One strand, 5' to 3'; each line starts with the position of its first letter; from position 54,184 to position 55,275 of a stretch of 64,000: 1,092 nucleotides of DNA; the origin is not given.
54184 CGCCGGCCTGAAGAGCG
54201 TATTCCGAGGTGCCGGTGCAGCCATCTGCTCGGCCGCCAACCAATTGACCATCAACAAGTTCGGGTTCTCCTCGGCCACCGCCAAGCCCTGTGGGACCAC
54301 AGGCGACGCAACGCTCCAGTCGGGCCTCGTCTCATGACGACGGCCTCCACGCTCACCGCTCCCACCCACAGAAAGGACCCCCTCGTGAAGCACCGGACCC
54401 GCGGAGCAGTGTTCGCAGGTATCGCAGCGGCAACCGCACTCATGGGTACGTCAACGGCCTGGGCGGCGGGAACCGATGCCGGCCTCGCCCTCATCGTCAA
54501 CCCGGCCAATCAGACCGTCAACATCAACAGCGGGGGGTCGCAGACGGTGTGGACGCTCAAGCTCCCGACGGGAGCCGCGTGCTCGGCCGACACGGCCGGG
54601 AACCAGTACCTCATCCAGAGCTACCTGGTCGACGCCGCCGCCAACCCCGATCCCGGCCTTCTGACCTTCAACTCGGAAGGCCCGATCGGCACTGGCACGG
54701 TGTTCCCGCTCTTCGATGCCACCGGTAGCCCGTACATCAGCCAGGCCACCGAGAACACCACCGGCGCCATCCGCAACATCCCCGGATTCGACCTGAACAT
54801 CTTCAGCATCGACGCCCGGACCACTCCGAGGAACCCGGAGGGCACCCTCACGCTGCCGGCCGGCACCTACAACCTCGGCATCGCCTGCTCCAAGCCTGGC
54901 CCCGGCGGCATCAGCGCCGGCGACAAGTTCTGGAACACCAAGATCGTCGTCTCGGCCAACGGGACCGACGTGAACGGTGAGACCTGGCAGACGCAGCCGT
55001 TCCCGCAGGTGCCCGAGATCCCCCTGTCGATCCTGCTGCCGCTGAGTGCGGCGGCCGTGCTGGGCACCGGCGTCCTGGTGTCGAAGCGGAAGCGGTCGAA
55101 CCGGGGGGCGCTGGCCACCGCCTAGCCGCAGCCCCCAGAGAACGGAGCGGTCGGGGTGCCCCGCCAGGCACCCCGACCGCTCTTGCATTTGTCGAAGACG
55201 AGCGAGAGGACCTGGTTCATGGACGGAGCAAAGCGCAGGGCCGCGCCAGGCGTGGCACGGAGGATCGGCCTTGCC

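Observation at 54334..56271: Tandem near-identical paralogues carrying two different sorting signals: PEP-CTERM-like versus LPXTG-like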

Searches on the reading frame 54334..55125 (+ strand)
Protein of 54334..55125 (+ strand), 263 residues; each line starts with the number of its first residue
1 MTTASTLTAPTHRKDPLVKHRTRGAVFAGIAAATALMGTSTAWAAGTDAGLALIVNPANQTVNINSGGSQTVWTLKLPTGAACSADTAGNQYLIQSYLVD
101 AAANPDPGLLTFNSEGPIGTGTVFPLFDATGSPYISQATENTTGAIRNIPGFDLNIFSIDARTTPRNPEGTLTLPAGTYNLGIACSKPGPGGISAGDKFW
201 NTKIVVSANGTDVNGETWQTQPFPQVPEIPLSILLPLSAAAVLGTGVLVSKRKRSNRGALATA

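Call 9: search_protein_families(library=ncbifam, proteins=[window:54334-55125:+], max_evalue=0.01)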
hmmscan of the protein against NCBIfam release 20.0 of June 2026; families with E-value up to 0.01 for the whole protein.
window:54334-55125:+ (263 aa): 0 families

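Call 10: search_protein_families(library=pfam, proteins=[window:54334-55125:+], max_evalue=0.01)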
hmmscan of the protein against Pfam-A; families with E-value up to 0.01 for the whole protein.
window:54334-55125:+ (263 aa): 0 families

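Call 15: find_homologous_proteins(query=window:54334-55125:+)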
Query window:54334-55125:+ (263 aa): 11 proteins with E <= 0.001 among 4832 candidates.
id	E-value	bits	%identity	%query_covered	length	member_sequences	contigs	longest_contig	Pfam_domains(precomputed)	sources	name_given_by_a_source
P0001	2.8e-167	573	100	100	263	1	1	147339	-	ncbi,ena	-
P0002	1.4e-90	321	64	84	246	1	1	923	-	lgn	-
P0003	3.8e-90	320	62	94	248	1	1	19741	-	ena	-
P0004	1.3e-56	210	49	89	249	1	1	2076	-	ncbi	-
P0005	8.1e-51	191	54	59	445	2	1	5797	-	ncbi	-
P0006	3.8e-50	189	48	92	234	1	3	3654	-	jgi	jgi:hypothetical protein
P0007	1.1e-45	174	46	81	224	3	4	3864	-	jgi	jgi:hypothetical protein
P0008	8.2e-42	161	46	81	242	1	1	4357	-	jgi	jgi:hypothetical protein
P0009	1.1e-37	148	44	83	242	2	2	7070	-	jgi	jgi:hypothetical protein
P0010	4.2e-32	130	41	77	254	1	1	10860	-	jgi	jgi:hypothetical protein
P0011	1.3e-17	82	35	77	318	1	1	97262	-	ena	-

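Call 17: find_encoding_contigs(protein=P0001, flank=10000, max_places=3)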
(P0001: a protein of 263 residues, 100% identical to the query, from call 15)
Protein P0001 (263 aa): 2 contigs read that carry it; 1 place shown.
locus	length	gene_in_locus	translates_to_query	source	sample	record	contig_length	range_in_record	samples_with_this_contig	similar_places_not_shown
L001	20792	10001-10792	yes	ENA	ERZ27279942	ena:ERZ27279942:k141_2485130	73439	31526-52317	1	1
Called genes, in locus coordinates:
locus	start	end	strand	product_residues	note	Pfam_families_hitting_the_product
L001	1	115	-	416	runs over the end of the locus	PF06739:SBBP (faint), PF24684:Vgb_lyase (faint), PF25021:TEN_NHL (weak), PF01436:NHL (weak), PF25021:TEN_NHL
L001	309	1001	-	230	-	PF05175:MTS (weak), PF05401:NodS (faint), PF13489:Methyltransf_23, PF01209:Ubie_methyltran, PF13847:Methyltransf_31, PF08241:Methyltransf_11, PF08242:Methyltransf_12, PF13649:Methyltransf_25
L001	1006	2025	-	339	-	PF00535:Glycos_transf_2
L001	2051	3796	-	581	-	PF13231:PMT_2 (weak)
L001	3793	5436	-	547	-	PF13506:Glyco_transf_21 (weak), PF00535:Glycos_transf_2, PF13641:Glyco_tranf_2_3, PF13632:Glyco_trans_2_3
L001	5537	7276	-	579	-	PF09721:Exosortase_EpsH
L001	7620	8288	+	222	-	-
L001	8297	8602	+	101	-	-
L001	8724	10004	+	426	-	-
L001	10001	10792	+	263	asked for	-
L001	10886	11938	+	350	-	-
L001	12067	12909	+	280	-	PF04203:Sortase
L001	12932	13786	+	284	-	PF02463:SMC_N (weak), PF00005:ABC_tran, PF13304:AAA_21 (weak)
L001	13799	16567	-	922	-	-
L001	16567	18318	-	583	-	PF12849:PBP_like_2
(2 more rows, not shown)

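Call 18: find_encoding_contigs(protein=P0005, flank=10000, max_places=3)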
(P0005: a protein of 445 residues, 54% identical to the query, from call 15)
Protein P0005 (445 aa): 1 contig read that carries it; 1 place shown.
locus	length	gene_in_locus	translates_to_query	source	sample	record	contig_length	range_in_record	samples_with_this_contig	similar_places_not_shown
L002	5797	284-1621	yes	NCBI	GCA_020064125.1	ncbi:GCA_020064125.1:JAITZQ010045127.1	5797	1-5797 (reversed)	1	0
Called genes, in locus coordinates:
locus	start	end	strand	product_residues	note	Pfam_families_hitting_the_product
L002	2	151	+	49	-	?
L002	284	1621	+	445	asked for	-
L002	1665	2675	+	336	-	PF04203:Sortase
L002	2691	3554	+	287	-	PF00005:ABC_tran, PF02463:SMC_N (weak), PF13304:AAA_21 (weak)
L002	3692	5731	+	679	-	PF05787:PhoX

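Call 19: find_encoding_contigs(protein=P0011, flank=10000, max_places=3)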
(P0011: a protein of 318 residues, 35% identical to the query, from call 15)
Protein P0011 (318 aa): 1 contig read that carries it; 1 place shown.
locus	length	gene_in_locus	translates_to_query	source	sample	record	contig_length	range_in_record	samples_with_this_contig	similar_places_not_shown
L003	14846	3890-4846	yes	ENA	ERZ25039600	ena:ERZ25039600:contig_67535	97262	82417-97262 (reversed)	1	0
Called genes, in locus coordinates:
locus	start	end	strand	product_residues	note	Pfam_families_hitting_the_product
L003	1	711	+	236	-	?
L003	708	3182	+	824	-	-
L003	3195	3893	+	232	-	-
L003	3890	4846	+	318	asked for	-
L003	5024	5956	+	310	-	PF04203:Sortase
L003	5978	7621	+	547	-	PF02463:SMC_N (weak), PF00005:ABC_tran, PF13304:AAA_21 (weak)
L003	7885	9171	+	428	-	-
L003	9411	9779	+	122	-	-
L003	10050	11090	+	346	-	-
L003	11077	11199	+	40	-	-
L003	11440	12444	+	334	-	-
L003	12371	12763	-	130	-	-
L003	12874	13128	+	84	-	-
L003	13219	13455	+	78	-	-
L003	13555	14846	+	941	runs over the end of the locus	PF00501:AMP-binding, PF00550:PP-binding (weak), PF01757:Acyl_transf_3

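Call 22: find_encoding_contigs(protein=P0003, flank=10000, max_places=2)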
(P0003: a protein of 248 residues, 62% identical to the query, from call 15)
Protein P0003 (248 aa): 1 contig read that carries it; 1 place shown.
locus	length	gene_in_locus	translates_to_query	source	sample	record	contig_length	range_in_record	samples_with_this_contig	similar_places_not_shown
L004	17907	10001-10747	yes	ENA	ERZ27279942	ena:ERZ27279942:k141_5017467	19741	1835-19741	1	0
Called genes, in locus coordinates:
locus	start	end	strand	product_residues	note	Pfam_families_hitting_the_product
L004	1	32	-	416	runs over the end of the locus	PF24684:Vgb_lyase (faint), PF25021:TEN_NHL (weak), PF01436:NHL (weak), PF25021:TEN_NHL, PF01436:NHL (weak), PF25021:TEN_NHL (weak)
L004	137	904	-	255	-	PF03141:Methyltransf_29 (weak), PF01209:Ubie_methyltran (weak), PF02353:CMAS (weak), PF13489:Methyltransf_23, PF08241:Methyltransf_11, PF08242:Methyltransf_12, PF13649:Methyltransf_25, PF13847:Methyltransf_31, +1 more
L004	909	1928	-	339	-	PF00535:Glycos_transf_2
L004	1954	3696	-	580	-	-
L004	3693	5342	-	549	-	PF00535:Glycos_transf_2, PF13641:Glyco_tranf_2_3, PF13632:Glyco_trans_2_3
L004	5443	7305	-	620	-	PF09721:Exosortase_EpsH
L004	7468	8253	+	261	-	-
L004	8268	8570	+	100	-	-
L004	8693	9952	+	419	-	-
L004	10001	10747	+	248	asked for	-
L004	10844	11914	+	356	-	-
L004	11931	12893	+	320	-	PF04203:Sortase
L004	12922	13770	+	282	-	PF00005:ABC_tran, PF02463:SMC_N (faint), PF13304:AAA_21 (weak)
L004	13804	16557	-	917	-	-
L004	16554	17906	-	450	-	?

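Call 23: find_encoding_contigs(protein=P0010, flank=10000, max_places=2)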
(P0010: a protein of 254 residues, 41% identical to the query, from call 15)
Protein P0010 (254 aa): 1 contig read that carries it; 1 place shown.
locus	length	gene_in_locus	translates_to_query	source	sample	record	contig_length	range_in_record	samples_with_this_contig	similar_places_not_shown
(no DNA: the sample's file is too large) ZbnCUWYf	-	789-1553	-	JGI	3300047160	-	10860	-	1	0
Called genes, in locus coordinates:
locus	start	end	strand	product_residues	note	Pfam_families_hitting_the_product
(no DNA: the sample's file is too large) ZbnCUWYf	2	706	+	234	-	?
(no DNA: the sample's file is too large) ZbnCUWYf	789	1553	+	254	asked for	-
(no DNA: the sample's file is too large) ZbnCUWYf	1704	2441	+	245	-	-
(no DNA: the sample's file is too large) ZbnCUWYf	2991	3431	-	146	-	-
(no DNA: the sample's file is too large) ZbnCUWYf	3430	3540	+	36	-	-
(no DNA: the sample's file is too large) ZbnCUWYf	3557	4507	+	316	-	PF04203:Sortase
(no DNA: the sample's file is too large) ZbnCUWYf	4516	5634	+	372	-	PF00528:BPD_transp_1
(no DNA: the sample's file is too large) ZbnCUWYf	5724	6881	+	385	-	PF00528:BPD_transp_1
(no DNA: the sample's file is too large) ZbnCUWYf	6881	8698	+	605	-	PF12849:PBP_like_2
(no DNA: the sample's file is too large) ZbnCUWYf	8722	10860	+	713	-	?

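Call 24: find_encoding_contigs(protein=P0009, flank=10000, max_places=2)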
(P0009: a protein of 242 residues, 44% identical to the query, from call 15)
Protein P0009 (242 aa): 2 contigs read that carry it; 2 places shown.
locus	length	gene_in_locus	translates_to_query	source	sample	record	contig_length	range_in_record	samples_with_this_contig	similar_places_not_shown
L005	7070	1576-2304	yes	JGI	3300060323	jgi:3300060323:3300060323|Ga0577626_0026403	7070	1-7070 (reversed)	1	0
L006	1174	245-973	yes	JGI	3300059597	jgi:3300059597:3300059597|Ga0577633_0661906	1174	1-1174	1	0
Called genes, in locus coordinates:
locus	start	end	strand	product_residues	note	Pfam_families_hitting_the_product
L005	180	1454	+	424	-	PF12849:PBP_like_2 (weak)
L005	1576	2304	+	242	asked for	-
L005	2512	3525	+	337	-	-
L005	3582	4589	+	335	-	PF04203:Sortase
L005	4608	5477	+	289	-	PF00005:ABC_tran, PF02463:SMC_N (weak), PF13304:AAA_21 (weak)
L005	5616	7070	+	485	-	?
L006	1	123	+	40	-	?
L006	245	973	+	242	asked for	-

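Call 33: find_related_loci(query=A2, collection=genome_contigs, flank=10000)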
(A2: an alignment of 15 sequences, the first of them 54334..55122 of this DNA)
Query A2 (263 aa) in genome_contigs; peptide patterns used: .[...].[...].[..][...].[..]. (x = any residue, [..] = any of these).
60 stretches matched a pattern; 23 encode a relative of the query (tblastn E <= 1e-3); 20 distinct loci.
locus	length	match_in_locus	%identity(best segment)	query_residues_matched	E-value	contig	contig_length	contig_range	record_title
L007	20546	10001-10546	39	34-219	1e-29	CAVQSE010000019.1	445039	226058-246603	MAG: uncultured Iamiaceae bacterium isolate MFD09779.bin.3.232 genome assembly, contig: contig_8112, whole genome shotgu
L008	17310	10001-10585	37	12-209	3e-29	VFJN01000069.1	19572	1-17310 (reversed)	MAG: Actinomycetota bacterium isolate Bin_57_4 c_000001287649, whole genome shotgun sequence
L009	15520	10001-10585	38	12-209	2e-29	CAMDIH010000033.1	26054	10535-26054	MAG: Candidatus Microthrix parvicella RN1 isolate TH-08apr19-254 genome assembly, contig: TH-08apr19-C4883, whole genome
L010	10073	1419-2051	37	20-229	1e-27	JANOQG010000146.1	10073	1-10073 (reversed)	MAG: Actinomycetes bacterium isolate VAR_4_metabat_369 VAR_4_k141_799797, whole genome shotgun sequence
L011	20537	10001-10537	38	42-218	8e-27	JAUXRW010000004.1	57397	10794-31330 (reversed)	MAG: Acidimicrobiales bacterium isolate C12_metabat.bin.16 C12_k141_643405, whole genome shotgun sequence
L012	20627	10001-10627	36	10-218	2e-25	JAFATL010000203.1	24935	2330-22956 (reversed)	MAG: Actinomycetota bacterium isolate CP_BM_ER_R9_11 BM_ER_R9_k147_2781786, whole genome shotgun sequence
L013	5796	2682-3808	34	16-231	2e-25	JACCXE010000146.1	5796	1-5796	MAG: Actinomycetota bacterium isolate MGR_bin170 SD2897-2912_k127_553673, whole genome shotgun sequence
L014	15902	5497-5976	35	54-212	2e-23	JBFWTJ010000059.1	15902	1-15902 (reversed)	MAG: Acidimicrobiia bacterium isolate CA_2019_TPBF_44 NODE_16356_length_15902_cov_3.983582_TPBF, whole genome shotgun se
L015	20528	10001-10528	36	27-209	1e-22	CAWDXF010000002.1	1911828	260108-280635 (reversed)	MAG: uncultured Microthrixaceae bacterium isolate MFD04212.bin.2.37 genome assembly, contig: contig_5150, whole genome s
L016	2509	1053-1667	35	7-219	3e-21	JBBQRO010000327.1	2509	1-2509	MAG: Acidimicrobiales bacterium isolate Co_metawrap_1687 Cmw_1687_k141_21875014_length_2509_cov_6.0000, whole genome sho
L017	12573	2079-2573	35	61-229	2e-19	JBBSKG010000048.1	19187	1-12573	MAG: Acidimicrobiales bacterium isolate LS4_metabat2.269 LS4_metabat2.269_K_2249499_L_19187_cov_10.0000, whole genome sh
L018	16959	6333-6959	33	13-218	1e-18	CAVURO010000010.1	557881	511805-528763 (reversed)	MAG: uncultured Actinomycetes bacterium isolate MFD09730.bin.1.134 genome assembly, contig: contig_46, whole genome shot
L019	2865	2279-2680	34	71-209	4e-16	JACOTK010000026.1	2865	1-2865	MAG: Actinomycetota bacterium isolate NC_groundwater_42_Pr7_S2p5_66_15 FFV18_S2p5_scaffold_28804, whole genome shotgun s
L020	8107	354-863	34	36-209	1e-15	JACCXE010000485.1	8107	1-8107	MAG: Actinomycetota bacterium isolate MGR_bin170 SD2897-2912_k127_5990265, whole genome shotgun sequence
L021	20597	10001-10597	28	49-256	4e-15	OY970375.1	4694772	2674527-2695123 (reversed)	MAG: Ilumatobacteraceae bacterium isolate MFD04651.bin.1.23 genome assembly, chromosome: 1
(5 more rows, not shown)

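Call 53: predict_structure(alignment_id=A3)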
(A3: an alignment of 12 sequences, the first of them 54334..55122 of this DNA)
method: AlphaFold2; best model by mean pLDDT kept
length: 263 residues; sequences in the alignment: 12
mean_pLDDT: 75.2   pTM: 0.67
mean pLDDT of the five models: 75.2, 72.2, 70.4, 69.7, 66.7
residues with pLDDT >= 90: 110; 70-90: 63; 50-70: 21; < 50: 69
segments of 3 or more residues with pLDDT < 50: 11-45, 231-263
pLDDT, mean of each block of 10 residues (from residue 1): 56 43 40 40 57 94 95 93 72 91 91 91 94 87 86 93 90 96 87 80 95 93 72 46 44 41 35
secondary structure, 60 per line:
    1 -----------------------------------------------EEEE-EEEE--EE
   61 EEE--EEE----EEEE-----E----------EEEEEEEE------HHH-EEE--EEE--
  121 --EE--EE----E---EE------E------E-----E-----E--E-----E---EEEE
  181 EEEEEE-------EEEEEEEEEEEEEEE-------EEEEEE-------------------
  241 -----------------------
elements in order: E48-51 E53-56 E59-63 E66-68 E73-76 E93-100 E111-113 E116-118 E177-186 E194-208 E216-221

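Call 55: fold_search(model_id=the predicted structure, library=pdb)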
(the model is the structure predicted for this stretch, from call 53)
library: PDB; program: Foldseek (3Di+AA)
matches with E <= 10: 199; with E <= 0.001: 0
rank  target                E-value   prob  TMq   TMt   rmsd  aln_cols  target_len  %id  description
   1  3hn3_B                2.5e-01  0.11  0.15  0.08  10.8       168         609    9  Human beta-glucuronidase at 1.7 A resolution (released 2009-12-01)
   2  3hn3_A                3.7e-01  0.06  0.13  0.07  11.2       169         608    8  Human beta-glucuronidase at 1.7 A resolution (released 2009-12-01)
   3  3f84_A                4.2e-01  0.04  0.14  0.12  14.1       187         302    9  Structure of fusion complex of major pilin CfaB and major pilin CfaB of CFA/I pilus from ETEC E. coli (released 2009-08-11)
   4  3hn3_D                5.2e-01  0.06  0.13  0.07  11.2       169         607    8  Human beta-glucuronidase at 1.7 A resolution (released 2009-12-01)
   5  4xbm_B                6.5e-01  0.06  0.16  0.12  14.4       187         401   13  X-ray crystal structure of Notch ligand Delta-like 1 (released 2015-03-11)
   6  5nlt_C                7.3e-01  0.11  0.24  0.27  11.9       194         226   13  CvAA9A (released 2017-11-01)
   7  3hn3_E                8.7e-01  0.04  0.13  0.07  12.8       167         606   10  Human beta-glucuronidase at 1.7 A resolution (released 2009-12-01)
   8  2i9w                  9.2e-01  0.10  0.11  0.15   6.8        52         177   12  Crystal structure of a sec-c motif containing protein (psyc_2064) from psychrobacter arcticus at 1.75 A resolution (released 2006-09-19)
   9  6pal_A                9.2e-01  0.08  0.17  0.13  10.1       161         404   10  Bacteroides uniformis endo-laminarinase BuGH158 from the beta(1,3)-glucan utilization locus (released 2020-04-01)
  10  4ow5                  9.2e-01  0.06  0.16  0.14  10.8       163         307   12  Structural basis for the enhancement of virulence by entomopoxvirus fusolin and its in vivo crystallization into viral s (released 2015-03-18)
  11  2jty_MODEL_1_A        1.0e+00  0.05  0.17  0.22  13.5       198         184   14  Self-complemented variant of FimA, the main subunit of type 1 pilus (released 2008-08-12)
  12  4cc0_B                1.2e+00  0.04  0.14  0.14  16.1       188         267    8  Notch ligand, Jagged-1, contains an N-terminal C2 domain (released 2013-11-27)
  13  9f00_D                1.4e+00  0.07  0.17  0.33   7.7       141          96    7  Complex between D-SH2 domain of ABL with monobody DAM27 (released 2024-12-25)
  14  5mhm_B                1.4e+00  0.03  0.16  0.08  12.5       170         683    9  FXIIIa in complex with the inhibitor ZED1630 (released 2017-12-20)
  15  9i1u_D                1.4e+00  0.02  0.12  0.13  16.8       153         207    9  Lytic polysaccharide monooxygenase from Cellvibrio japonicus - CjAA10B (released 2025-12-24)
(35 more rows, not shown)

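Call 71: search_protein_representatives(alignment_id=A3)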
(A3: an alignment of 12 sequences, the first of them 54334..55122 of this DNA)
Query: 12 sequences, 251 profile positions. Proteins with E-value up to 0.001 (for the whole library): 987; up to 1e-10: 837; up to 1e-30: 269. The best 150 are listed.
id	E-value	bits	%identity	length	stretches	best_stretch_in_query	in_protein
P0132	5.8e-106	369.7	-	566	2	33-249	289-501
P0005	1.1e-89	316.4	-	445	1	7-239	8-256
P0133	3.1e-89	314.9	-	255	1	8-248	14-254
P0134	7.3e-82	290.8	-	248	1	4-247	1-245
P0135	3.0e-76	272.4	-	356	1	3-248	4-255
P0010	4.0e-74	265.4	-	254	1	15-250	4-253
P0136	7.5e-73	261.2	-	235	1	4-248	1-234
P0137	6.5e-72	258.2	-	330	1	13-249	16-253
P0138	4.3e-71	255.5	-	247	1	5-245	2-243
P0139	7.1e-70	251.5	-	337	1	15-246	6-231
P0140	2.6e-69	249.6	-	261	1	6-244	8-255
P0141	6.3e-64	232.0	-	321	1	29-246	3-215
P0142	3.1e-60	219.9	-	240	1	9-248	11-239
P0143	3.4e-60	219.8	-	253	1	5-247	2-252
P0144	6.3e-60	218.9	-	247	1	4-247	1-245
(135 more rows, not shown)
